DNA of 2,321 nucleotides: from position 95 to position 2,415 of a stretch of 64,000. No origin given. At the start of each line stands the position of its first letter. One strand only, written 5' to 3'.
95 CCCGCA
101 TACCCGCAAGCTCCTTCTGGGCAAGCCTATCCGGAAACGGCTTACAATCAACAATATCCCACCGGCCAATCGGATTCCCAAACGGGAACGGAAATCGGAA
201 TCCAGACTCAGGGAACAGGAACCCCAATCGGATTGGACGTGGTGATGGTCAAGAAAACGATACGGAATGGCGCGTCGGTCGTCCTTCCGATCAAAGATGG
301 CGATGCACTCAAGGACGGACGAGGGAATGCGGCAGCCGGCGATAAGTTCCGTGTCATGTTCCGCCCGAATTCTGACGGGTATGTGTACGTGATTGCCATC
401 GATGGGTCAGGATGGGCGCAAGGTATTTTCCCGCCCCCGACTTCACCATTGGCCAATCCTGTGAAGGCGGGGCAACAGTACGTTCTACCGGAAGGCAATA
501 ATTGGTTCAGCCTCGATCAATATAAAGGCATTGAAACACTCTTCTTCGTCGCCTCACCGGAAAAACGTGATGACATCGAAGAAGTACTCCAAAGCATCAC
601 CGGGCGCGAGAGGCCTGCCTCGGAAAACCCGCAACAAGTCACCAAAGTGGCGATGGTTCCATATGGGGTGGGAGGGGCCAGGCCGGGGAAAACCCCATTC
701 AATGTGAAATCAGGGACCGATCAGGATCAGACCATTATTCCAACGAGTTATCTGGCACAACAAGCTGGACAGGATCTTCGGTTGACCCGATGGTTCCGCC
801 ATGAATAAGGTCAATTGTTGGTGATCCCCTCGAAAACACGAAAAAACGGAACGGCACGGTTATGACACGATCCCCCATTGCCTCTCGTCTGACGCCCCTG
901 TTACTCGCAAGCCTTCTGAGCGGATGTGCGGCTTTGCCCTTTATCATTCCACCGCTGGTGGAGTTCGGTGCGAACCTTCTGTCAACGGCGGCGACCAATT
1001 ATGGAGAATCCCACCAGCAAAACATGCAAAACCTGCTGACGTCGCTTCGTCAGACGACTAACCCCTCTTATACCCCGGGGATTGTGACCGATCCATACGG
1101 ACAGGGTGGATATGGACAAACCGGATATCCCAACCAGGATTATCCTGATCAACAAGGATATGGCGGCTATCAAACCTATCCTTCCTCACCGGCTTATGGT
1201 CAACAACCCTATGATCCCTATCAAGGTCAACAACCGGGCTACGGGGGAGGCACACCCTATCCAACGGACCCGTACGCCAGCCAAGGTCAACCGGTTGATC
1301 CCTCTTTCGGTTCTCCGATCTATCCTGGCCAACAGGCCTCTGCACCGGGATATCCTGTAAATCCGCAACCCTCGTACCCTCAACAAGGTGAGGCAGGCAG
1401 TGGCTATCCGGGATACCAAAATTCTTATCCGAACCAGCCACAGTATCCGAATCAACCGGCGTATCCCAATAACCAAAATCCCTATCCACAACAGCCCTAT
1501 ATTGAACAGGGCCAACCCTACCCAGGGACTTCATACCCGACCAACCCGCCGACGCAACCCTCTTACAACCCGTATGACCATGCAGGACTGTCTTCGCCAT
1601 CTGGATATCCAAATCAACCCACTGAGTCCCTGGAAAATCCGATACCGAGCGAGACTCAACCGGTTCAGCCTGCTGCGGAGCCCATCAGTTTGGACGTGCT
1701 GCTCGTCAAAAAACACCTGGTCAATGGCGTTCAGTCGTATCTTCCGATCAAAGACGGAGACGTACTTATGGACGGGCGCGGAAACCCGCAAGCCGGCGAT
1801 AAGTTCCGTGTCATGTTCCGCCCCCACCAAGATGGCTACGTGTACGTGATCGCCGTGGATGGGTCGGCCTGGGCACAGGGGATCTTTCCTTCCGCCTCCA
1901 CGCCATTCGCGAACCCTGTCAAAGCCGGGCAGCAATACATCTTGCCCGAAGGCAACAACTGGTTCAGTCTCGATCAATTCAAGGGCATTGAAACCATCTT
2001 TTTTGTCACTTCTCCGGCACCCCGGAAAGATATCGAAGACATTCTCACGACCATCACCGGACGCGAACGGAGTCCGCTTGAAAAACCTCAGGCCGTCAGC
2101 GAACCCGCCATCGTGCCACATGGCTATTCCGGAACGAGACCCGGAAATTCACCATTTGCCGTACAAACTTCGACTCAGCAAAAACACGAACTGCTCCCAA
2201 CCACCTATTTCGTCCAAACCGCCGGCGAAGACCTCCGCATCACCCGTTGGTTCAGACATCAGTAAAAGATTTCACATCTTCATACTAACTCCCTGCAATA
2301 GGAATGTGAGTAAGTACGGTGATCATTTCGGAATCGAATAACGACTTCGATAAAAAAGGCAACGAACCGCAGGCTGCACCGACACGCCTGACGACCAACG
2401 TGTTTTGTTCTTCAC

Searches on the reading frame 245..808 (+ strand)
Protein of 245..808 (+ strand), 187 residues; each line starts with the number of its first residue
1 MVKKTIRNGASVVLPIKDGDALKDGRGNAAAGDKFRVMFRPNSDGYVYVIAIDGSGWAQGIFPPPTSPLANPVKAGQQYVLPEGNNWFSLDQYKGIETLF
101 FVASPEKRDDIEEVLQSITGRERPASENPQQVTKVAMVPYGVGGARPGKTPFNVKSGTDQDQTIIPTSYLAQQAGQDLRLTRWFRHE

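Call 42: search_protein_families(library=pfam, max_evalue=0.01, proteins=[window:245-808:+])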
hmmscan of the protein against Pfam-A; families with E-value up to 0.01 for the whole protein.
window:245-808:+ (187 aa): 1 family
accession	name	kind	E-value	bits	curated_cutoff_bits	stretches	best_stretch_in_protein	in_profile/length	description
PF14326.11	DUF4384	-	9.9e-13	48.4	27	1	31-106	4-80/81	Domain of unknown function (DUF4384)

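Call 58: find_encoding_contigs(protein=window:245-808:+, flank=10000, max_places=3)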
Protein window:245-808:+ (187 aa): 2 contigs read that carry it; 2 places shown.
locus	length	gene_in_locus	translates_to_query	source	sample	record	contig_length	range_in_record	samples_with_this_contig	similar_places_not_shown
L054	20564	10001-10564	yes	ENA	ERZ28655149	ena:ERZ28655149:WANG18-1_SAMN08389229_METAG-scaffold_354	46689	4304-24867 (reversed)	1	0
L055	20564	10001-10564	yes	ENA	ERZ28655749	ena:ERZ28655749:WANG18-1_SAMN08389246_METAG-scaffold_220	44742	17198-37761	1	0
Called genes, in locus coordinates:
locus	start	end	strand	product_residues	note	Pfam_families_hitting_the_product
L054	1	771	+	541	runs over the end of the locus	PF04069:OpuAC, PF00528:BPD_transp_1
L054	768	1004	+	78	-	-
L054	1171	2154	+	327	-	PF10017:Methyltransf_33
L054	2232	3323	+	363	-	PF00266:Aminotran_5, PF01041:DegT_DnrJ_EryC1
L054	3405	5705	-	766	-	PF00656:Peptidase_C14, PF14326:DUF4384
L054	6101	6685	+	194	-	PF07638:Sigma70_ECF, PF04542:Sigma70_r2, PF04545:Sigma70_r4, PF08281:Sigma70_r4_2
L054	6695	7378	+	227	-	PF13490:zf-HC2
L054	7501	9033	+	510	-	PF14326:DUF4384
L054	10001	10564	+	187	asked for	PF14326:DUF4384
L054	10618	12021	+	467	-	PF14326:DUF4384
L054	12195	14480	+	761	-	-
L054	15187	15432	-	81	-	-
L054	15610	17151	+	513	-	PF04349:MdoG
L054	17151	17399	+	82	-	-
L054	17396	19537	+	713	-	PF00535:Glycos_transf_2 (weak), PF13506:Glyco_transf_21, PF13632:Glyco_trans_2_3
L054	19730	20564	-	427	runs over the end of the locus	-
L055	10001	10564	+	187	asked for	PF14326:DUF4384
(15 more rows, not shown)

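Call 70: search_protein_families(library=pfam, max_evalue=0.001, proteins=[L054:3405-5705:-])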
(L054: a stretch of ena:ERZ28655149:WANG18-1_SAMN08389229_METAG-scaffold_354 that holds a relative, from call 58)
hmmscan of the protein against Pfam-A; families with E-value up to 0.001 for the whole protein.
L054:3405-5705:- (766 aa): 2 families
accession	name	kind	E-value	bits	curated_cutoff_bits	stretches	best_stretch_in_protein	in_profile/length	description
PF00656.27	Peptidase_C14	-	3.6e-25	89.4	21.4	1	40-287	2-224/233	Caspase domain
PF14326.11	DUF4384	-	1.3e-17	64.1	27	1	541-625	7-81/81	Domain of unknown function (DUF4384)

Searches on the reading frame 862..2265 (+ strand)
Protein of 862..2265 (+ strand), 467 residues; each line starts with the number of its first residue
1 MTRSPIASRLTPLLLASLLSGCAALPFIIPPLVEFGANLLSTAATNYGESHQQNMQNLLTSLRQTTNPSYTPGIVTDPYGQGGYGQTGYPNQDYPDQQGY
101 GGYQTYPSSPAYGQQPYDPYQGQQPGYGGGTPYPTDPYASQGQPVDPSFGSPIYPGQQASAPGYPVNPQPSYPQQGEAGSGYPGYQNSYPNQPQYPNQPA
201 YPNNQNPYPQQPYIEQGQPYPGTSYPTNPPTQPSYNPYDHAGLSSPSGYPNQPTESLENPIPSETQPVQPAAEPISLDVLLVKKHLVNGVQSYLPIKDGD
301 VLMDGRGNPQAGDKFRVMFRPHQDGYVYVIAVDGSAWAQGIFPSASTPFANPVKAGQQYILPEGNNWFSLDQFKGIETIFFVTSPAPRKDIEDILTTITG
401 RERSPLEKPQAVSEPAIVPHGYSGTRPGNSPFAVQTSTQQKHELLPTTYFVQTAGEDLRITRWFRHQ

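Call 20: search_protein_families(library=pfam, max_evalue=0.001, proteins=[window:862-2265:+])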
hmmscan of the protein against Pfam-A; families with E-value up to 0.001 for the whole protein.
window:862-2265:+ (467 aa): 1 family
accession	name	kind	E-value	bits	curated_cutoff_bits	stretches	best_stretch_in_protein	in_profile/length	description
PF14326.11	DUF4384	-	5.9e-10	39.5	27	1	311-386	4-80/81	Domain of unknown function (DUF4384)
